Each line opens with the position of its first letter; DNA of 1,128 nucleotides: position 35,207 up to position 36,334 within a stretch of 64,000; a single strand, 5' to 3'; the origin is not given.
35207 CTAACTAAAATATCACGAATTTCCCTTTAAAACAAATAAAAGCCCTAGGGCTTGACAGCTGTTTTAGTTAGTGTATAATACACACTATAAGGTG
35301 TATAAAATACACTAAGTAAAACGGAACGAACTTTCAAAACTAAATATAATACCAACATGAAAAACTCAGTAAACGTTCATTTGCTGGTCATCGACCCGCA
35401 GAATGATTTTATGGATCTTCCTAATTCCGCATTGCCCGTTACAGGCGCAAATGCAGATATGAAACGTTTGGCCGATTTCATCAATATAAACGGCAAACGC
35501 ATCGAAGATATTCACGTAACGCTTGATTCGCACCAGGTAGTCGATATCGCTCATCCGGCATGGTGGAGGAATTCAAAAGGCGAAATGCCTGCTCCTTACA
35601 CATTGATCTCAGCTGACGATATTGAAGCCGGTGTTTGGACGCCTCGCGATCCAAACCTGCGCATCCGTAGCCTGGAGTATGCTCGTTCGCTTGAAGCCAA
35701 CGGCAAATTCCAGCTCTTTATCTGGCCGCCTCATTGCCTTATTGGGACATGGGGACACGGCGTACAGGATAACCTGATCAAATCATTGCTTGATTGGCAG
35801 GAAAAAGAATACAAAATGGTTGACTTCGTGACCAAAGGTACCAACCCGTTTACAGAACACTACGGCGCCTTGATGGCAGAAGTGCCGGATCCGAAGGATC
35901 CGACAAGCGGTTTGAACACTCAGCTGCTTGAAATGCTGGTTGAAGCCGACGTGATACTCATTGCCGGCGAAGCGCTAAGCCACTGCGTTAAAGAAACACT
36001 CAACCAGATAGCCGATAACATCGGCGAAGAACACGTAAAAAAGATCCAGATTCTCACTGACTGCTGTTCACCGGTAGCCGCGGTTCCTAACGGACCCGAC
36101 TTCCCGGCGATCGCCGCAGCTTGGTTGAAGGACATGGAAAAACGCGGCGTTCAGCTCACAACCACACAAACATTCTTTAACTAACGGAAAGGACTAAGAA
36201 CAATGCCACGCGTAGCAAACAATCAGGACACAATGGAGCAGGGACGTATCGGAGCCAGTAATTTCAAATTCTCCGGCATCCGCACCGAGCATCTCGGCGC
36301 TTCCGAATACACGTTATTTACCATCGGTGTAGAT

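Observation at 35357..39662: Nicotinamidase-like hydrolase co-operonic with a vWA / PP2C / Ser-Thr-kinase triad behind an NAD-regulon operator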

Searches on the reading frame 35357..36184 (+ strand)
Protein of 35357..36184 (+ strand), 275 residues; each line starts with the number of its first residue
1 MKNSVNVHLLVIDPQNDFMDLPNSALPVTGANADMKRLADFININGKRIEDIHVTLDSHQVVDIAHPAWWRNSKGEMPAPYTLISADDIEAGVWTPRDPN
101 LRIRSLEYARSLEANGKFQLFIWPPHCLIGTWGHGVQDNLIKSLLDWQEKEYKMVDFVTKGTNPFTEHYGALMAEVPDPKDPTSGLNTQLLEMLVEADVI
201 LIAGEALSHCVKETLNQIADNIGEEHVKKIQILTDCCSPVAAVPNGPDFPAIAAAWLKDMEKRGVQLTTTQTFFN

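Call 4: search_protein_families(library=pfam, proteins=[window:35357-36184:+], max_evalue=0.01)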
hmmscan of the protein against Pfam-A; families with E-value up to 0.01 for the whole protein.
window:35357-36184:+ (275 aa): 1 family
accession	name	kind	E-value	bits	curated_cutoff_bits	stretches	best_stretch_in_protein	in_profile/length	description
PF00857.26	Isochorismatase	-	0.00029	21.4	27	0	180-271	93-174/175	Isochorismatase domain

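Call 5: search_protein_families(library=ncbifam, proteins=[window:35357-36184:+], max_evalue=0.01)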
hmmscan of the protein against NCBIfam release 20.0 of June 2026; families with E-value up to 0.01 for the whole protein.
window:35357-36184:+ (275 aa): 1 family
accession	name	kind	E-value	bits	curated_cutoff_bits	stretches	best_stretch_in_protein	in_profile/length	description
NF008623.0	PRK11609.1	equivalog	5.5e-07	29.6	174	1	113-272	74-207/213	bifunctional nicotinamidase/pyrazinamidase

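Call 6: search_protein_families(library=padloc, proteins=[window:35357-36184:+], max_evalue=0.01)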
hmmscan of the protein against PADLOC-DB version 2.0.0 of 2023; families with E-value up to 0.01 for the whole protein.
window:35357-36184:+ (275 aa): 0 families

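Call 27: search_solved_structures(query=A2, max_evalue=0.01, show_alignments=2)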
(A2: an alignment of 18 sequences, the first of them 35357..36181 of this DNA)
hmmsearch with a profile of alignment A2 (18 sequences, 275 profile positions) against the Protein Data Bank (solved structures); distinct sequences matched with E-value up to 0.01: 5.
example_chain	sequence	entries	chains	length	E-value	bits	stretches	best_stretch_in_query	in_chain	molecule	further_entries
29iv_A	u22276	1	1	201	1e-10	44.4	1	118-242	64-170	nicotinamidase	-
2h0r_A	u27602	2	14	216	2.7e-09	39.7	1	120-218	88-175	Nicotinamidase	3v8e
3pl1_A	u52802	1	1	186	5.1e-07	32.3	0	123-221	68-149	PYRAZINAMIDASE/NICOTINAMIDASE PNCA (PZase)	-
1ilw_A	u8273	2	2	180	1.9e-05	27.1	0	8-65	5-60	180 aa long hypothetical Pyrazinamidase/nicotinamidase | 180aa long hypothetical Pyrazinamidase/Nicotinamidase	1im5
2wt9_A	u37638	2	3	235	0.0017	20.7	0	120-274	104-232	NICOTINAMIDASE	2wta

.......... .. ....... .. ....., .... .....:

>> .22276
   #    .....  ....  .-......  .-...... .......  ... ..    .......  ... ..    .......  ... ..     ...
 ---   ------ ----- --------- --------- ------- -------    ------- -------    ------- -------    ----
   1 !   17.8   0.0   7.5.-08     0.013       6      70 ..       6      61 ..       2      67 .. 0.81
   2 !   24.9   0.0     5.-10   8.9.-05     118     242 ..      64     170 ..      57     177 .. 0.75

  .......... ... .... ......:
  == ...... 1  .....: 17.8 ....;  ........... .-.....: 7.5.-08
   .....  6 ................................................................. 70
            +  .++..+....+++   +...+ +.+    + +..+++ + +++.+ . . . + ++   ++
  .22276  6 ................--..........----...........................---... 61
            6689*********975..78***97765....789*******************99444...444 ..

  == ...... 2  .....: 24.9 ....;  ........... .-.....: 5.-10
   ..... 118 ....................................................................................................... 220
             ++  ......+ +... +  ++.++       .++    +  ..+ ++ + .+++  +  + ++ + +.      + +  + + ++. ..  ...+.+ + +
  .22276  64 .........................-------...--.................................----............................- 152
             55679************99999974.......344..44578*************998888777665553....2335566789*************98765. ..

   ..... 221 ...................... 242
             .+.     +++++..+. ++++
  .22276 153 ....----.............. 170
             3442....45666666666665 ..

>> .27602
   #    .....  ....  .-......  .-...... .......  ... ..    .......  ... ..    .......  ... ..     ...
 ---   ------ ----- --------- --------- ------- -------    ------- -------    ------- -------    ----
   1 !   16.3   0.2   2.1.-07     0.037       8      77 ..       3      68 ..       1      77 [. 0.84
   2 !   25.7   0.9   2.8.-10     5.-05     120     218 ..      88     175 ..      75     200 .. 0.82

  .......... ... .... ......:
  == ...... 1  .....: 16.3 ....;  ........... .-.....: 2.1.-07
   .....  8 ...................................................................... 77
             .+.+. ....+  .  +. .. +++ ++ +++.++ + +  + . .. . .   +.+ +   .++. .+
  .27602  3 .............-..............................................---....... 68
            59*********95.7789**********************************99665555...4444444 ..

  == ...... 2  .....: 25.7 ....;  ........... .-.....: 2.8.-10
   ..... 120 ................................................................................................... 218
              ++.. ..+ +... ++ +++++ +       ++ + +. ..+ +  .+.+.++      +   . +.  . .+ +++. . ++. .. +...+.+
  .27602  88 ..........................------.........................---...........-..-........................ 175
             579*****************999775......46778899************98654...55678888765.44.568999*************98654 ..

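Call 51: search_protein_families(library=padloc, proteins=[window:35357-36181:+], max_evalue=10)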
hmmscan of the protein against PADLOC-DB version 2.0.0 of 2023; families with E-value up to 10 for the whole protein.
window:35357-36181:+ (275 aa): 0 families
